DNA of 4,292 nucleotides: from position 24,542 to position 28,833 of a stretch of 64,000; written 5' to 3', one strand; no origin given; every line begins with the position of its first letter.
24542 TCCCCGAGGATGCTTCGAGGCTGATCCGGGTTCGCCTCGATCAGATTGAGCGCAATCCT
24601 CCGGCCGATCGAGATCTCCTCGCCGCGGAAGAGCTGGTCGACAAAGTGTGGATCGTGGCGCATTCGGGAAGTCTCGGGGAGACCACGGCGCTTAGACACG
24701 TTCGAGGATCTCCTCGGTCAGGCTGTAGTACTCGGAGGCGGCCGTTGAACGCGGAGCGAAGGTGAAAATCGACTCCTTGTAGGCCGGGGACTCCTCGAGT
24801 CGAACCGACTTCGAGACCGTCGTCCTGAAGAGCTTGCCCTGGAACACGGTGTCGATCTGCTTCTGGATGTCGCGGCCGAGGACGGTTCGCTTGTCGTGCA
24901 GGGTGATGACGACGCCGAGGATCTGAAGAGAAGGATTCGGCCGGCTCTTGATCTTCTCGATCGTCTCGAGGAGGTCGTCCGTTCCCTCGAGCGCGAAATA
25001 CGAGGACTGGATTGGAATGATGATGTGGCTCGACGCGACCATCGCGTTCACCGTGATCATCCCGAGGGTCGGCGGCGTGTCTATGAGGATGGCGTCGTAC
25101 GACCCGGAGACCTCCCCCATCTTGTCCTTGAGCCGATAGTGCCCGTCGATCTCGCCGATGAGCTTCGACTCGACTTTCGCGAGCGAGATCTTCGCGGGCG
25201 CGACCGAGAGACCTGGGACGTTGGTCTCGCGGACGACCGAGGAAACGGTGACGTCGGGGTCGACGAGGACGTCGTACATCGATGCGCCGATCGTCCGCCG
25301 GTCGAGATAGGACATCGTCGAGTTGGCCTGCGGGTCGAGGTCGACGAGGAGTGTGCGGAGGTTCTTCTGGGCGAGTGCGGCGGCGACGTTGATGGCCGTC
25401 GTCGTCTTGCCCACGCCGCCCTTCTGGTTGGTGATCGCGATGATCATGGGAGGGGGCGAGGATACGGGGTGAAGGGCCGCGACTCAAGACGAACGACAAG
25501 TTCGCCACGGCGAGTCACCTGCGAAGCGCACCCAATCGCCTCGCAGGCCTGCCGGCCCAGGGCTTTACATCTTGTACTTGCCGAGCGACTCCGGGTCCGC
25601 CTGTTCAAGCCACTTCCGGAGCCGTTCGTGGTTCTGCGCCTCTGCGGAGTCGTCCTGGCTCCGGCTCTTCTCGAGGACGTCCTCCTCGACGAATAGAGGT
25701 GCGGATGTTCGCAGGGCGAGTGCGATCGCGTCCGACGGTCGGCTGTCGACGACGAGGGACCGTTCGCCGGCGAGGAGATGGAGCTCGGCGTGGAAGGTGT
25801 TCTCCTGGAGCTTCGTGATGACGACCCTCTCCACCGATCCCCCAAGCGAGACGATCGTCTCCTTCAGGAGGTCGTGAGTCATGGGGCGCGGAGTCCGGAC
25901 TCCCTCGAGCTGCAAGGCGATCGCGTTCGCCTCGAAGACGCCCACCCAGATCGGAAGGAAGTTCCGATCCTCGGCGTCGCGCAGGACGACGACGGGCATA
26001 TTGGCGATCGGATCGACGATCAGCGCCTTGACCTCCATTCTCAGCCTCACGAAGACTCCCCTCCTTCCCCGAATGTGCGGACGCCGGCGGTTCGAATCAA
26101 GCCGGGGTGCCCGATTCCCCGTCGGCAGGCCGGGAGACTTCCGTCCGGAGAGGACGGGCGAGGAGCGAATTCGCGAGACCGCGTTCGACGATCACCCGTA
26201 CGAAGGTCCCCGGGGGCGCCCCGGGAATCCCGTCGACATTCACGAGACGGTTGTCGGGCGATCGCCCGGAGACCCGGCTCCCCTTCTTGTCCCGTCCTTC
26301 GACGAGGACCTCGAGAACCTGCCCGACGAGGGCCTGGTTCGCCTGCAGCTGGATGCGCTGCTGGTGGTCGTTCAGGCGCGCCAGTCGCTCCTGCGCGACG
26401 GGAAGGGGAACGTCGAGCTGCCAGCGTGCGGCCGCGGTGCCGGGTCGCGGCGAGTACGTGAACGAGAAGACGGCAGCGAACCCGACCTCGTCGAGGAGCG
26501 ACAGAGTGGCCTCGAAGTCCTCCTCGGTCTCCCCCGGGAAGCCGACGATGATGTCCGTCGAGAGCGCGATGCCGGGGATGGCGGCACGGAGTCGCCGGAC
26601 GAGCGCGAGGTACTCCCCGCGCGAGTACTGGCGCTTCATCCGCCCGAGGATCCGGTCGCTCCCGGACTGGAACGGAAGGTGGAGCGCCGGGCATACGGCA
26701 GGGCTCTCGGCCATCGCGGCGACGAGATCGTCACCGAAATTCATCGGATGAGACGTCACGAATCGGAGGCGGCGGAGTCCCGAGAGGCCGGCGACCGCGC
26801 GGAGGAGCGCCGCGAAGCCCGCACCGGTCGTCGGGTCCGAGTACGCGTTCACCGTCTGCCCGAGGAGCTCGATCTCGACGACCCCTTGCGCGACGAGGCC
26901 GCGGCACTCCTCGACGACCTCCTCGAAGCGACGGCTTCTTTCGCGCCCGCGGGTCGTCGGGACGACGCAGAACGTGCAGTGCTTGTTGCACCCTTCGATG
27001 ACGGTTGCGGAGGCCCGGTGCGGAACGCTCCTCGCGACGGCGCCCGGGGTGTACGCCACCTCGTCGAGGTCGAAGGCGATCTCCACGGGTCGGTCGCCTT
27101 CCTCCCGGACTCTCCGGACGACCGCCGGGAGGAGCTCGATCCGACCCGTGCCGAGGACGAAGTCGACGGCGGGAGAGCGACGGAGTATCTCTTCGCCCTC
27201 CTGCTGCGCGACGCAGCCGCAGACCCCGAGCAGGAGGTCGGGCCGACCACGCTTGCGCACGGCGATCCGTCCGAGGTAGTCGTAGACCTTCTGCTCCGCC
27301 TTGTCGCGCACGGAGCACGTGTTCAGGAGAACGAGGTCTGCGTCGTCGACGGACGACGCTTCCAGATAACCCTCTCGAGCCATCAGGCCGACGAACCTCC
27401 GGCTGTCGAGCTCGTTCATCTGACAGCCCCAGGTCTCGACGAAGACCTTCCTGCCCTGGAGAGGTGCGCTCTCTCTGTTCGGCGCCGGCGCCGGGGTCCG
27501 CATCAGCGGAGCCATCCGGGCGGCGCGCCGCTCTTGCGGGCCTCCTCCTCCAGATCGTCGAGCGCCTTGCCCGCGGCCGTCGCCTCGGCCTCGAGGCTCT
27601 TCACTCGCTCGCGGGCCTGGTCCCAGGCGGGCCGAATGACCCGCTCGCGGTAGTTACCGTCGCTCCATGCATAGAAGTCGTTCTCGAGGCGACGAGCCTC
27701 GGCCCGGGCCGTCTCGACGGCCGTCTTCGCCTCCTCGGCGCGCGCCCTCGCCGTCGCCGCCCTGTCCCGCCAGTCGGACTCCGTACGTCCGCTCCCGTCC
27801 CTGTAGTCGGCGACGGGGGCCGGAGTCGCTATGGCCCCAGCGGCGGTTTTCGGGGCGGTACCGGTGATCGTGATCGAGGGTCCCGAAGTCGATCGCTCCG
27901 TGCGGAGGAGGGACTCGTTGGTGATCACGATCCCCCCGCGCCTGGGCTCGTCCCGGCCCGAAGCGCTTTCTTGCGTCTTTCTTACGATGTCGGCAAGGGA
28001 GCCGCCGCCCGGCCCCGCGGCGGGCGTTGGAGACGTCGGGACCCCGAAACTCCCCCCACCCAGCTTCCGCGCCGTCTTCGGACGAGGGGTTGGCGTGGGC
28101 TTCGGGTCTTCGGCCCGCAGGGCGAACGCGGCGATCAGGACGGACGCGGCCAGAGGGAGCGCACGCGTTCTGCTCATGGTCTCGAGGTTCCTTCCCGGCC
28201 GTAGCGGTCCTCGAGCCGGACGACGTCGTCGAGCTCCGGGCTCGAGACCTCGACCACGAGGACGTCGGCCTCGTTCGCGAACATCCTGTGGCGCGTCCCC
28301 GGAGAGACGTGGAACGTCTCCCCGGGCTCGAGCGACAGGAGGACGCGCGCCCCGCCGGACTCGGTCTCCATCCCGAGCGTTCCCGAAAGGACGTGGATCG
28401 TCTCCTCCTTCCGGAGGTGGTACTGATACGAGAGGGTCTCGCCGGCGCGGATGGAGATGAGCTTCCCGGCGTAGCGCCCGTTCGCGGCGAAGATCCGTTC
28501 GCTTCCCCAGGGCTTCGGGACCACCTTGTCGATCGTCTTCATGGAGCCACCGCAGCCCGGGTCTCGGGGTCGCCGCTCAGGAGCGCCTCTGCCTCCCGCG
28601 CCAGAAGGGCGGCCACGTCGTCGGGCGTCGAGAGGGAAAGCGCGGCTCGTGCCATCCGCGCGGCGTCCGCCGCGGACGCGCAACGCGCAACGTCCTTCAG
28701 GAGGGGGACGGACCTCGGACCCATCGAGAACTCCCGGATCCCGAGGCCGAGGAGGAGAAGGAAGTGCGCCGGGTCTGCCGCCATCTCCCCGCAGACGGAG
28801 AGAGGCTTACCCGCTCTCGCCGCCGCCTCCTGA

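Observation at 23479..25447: Complete ParA-ParB operon abutting the chromosomal dif site: candidate terminus-linked partition or division-positioning system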

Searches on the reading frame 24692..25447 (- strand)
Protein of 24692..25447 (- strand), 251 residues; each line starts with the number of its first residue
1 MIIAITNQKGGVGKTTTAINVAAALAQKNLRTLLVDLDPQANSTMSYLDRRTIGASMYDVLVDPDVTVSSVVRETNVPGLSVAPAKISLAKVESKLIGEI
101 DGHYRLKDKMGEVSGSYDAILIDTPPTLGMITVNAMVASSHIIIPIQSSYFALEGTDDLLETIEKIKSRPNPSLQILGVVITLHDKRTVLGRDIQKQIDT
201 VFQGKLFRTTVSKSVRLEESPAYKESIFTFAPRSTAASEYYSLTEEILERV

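Call 5: search_protein_families(library=pfam, proteins=[window:24692-25447:-], max_evalue=0.01)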
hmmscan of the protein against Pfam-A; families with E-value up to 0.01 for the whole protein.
window:24692-25447:- (251 aa): 8 families
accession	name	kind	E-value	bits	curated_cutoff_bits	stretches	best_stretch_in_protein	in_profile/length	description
PF13614.12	AAA_31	-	2.8e-56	190.7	27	1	2-176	3-177/177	AAA domain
PF01656.29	CbiA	-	1.1e-24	87.3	25.4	1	3-226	1-124/125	CobQ/CobB/MinD/ParA nucleotide binding domain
PF09140.17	MipZ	-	4.2e-13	49.6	20.7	1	2-153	2-136/262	ATPase MipZ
PF02374.21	ArsA_ATPase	-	5.8e-09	36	24.3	1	8-127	8-135/305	Anion-transporting ATPase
PF00142.24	Fer4_NifH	-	7.3e-09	35.9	25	1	8-52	7-51/271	4Fe-4S iron sulfur cluster binding proteins, NifH/frxC family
PF10609.15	ParA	-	1.2e-08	35.1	27.1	1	2-144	5-141/246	NUBPL iron-transfer P-loop NTPase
PF06564.18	CBP_BcsQ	-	3.1e-07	30.6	21.3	1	2-245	3-231/234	Cellulose biosynthesis protein BcsQ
PF07015.17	VirC1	-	0.0054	16.5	24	0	2-38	3-39/231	VirC1 protein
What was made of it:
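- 24692..25447 (-): parA: Soj-type ParA ATPase, 251 aa, deviant Walker A KGGVGKT. Pfam AAA_31 2.8e-56 (call 5).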

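Call 10: search_protein_families(library=ncbifam, proteins=[window:24692-25447:-], max_evalue=0.001)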
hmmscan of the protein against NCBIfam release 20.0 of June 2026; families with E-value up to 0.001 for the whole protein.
window:24692-25447:- (251 aa): 28 families (the best 25 are shown)
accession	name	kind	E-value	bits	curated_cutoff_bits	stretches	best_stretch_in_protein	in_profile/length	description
NF041546.1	ParA_partition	equivalog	4.7e-34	117.7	180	2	105-246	65-203/203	ParA family partition ATPase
TIGR03453.1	partition_RepA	equivalog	1.6e-29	102.9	348.45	1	2-240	106-363/387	plasmid partitioning protein RepA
NF041283.1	PrgP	equivalog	1.7e-23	83.4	400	1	2-219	4-230/297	ParA superfamily DNA segregation protein PrgP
TIGR01969.1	minD_arch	subfamily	3.5e-20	72.3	201.75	1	1-248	1-231/251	cell division ATPase MinD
NF010443.0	PRK13869.1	subfamily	3e-17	62.5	446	1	2-149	123-284/405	plasmid-partitioning protein RepA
NF010259.0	PRK13705.1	equivalog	5e-17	61.9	725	1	2-156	108-274/388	plasmid-partitioning protein SopA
TIGR03371.1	cellulose_yhjQ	equivalog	1.2e-15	57.7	157.85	2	2-40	3-41/246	cellulose biosynthesis protein BcsQ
TIGR01007.1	eps_fam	subfamily_domain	2.3e-14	53.4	108.05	1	2-181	19-187/204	polysaccharide biosynthesis tyrosine autokinase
TIGR03018.1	pepcterm_TyrKin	hypoth_equivalog_domain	1.1e-12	47.8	230.65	1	2-144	37-177/207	XrtA-associated tyrosine autokinase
NF033200.1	F430_CfbC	exception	4e-12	46.1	402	1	8-71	7-70/260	Ni-sirohydrochlorin a,c-diamide reductive cyclase ATP-dependent reductase subunit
TIGR01968.1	minD_bact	equivalog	7.5e-12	45.1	212.9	1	2-169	3-163/261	septum site-determining protein MinD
TIGR01287.1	nifH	equivalog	4.7e-11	42.5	394.35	1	8-69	7-70/275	nitrogenase iron protein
NF009701.0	PRK13230.1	subfamily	5.5e-10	38.7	350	1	8-63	8-62/291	nitrogenase reductase-like protein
NF047398.1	AAA_KGGVGR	domain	1.3e-09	38.7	90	1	2-88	4-102/190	KGGVGR-motif variant AAA ATPase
TIGR00345.1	GET3_arsA_TRC40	subfamily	6.1e-09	35.8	135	1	9-127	5-136/299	TRC40/GET3/ArsA family transport-energizing ATPase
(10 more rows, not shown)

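Call 20: search_solved_structures(query=window:24692-25447:-, max_evalue=1e-10, show_alignments=1)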
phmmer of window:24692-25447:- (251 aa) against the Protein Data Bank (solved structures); distinct sequences matched with E-value up to 1e-10: 13.
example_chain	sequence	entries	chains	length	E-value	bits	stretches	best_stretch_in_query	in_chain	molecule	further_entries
8ray_B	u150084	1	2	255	1.1e-50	175.7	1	2-250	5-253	ParA family protein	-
1wcv_1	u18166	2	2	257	1.1e-47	165.9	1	3-251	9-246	SEGREGATION PROTEIN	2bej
6iub_A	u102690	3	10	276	7.6e-47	163.2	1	2-249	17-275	SpoOJ regulator (Soj)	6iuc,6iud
2bek_A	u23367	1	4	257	1.5e-46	162.2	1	3-251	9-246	SEGREGATION PROTEIN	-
8jmj_A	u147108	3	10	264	8.5e-46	159.8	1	2-249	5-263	SpoOJ regulator (Soj)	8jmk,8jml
4pfs_A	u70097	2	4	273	2.2e-40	142.1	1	2-244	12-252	Cobyrinic Acid a,c-diamide synthase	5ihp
5if9_A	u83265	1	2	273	2.2e-40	142.1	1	2-244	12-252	Cobyrinic Acid a,c-diamide synthase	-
7dut_A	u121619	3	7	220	5.1e-20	75.5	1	1-166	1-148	SOJ protein (Soj)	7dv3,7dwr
3k9g_A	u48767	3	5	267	1.8e-16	63.9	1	2-158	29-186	PF-32 protein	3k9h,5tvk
3ez9_A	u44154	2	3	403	1.9e-13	54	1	2-152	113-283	ParA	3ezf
2oze_A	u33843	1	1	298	4.7e-12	49.5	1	5-188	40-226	Orf delta'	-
6non_A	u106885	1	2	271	9e-11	45.3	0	4-179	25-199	Cobyrinic acid ac-diamide synthase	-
6noo_A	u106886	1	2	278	9.7e-11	45.1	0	4-179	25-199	Maintenance of carboxysome positioning A protein, MCDA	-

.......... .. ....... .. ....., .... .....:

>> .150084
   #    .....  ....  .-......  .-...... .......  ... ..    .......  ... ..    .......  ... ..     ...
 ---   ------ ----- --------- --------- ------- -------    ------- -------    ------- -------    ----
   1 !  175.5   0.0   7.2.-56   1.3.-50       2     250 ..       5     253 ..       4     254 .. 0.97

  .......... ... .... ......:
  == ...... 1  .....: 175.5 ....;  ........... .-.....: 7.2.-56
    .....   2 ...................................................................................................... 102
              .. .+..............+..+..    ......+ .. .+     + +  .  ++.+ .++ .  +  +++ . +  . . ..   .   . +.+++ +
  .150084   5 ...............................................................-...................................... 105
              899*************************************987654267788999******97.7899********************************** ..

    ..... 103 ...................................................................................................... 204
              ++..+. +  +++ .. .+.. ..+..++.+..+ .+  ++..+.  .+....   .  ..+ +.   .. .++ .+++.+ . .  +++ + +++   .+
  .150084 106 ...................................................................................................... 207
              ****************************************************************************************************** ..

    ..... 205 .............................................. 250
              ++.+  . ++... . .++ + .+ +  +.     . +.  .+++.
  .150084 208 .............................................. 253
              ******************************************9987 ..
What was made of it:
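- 24692..25447 (-): Best PDB matches are ParA 8ray at 1.1e-50 and T. thermophilus Soj at 1.1e-47 (call 20).
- On Chromosomal ParABS (type Ia, Soj/Spo0J): T. thermophilus and H. pylori Soj score 1e-47 (call 20).
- On MipZ (ParB-dependent FtsZ inhibitor ATPase): The best structures are Soj/ParA (call 20).
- Checked: The best solved relatives are a ParA (8ray, 1.1e-50), T. thermophilus Soj (1wcv, 1.1e-47) and H. pylori Soj (call 20).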

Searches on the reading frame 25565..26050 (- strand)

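Call 5: search_protein_families(library=pfam, proteins=[window:25565-26050:-], max_evalue=0.01)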
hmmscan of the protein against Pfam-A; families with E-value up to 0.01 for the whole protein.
window:25565-26050:- (161 aa): 1 family
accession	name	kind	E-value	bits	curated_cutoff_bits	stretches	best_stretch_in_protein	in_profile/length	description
PF02577.19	BFN_dom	-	8.9e-42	141.9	27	1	21-131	1-109/112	Bifunctional nuclease domain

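Call 10: search_protein_families(library=ncbifam, proteins=[window:25565-26050:-], max_evalue=0.001)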
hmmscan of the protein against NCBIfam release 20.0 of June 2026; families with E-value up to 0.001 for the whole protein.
window:25565-26050:- (161 aa): 0 families

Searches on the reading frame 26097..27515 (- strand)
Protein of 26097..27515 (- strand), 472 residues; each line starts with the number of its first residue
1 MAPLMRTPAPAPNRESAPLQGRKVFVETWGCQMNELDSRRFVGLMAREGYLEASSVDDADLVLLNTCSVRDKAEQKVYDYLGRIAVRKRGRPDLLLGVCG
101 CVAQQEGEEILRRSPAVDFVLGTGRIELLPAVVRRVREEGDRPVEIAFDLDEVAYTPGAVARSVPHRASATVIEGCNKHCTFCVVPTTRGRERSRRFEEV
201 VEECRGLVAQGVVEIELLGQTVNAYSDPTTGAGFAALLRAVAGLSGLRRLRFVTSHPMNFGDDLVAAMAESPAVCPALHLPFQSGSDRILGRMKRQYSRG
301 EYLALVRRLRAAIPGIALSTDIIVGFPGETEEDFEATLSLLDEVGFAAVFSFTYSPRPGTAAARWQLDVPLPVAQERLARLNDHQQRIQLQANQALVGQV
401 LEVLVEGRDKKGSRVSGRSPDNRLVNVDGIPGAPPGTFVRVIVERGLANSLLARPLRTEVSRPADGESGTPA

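Call 5: search_protein_families(library=pfam, proteins=[window:26097-27515:-], max_evalue=0.01)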
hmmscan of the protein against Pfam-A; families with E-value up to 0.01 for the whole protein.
window:26097-27515:- (472 aa): 3 families
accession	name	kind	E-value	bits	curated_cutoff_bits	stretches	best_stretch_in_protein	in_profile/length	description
PF00919.26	UPF0004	-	5.6e-30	103.7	27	1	23-122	1-98/98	Uncharacterized protein family UPF0004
PF04055.27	Radical_SAM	-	2.3e-28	99.9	29.5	1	172-341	3-166/166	Radical SAM superfamily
PF01938.26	TRAM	-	6.9e-09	35.9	21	1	395-455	2-60/61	TRAM domain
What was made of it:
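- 25565..27515 (-): BFN-domain gene (25565-26050) and miaB (26097-27515), which form the conserved upstream block miaB-BFN-parA-parB. Pfam (call 5).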

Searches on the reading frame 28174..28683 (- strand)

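Call 10: search_protein_families(library=ncbifam, proteins=[window:28174-28683:-], max_evalue=0.001)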
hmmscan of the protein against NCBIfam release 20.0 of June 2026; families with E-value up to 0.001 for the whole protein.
window:28174-28683:- (169 aa): 3 families
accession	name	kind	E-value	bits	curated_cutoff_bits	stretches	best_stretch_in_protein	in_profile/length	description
TIGR01479.1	GMP_PMI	equivalog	7.4e-10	38.2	372.95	1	52-163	356-467/467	mannose-1-phosphate guanylyltransferase/mannose-6-phosphate isomerase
NF012004.0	PRK15460.1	equivalog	5.3e-09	35.2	859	1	50-163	364-477/478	mannose-1-phosphate guanyltransferase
NF051472.1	LyManIsomGneg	equivalog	0.00045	19.8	350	0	108-153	149-194/227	D-lyxose/D-mannose isomerase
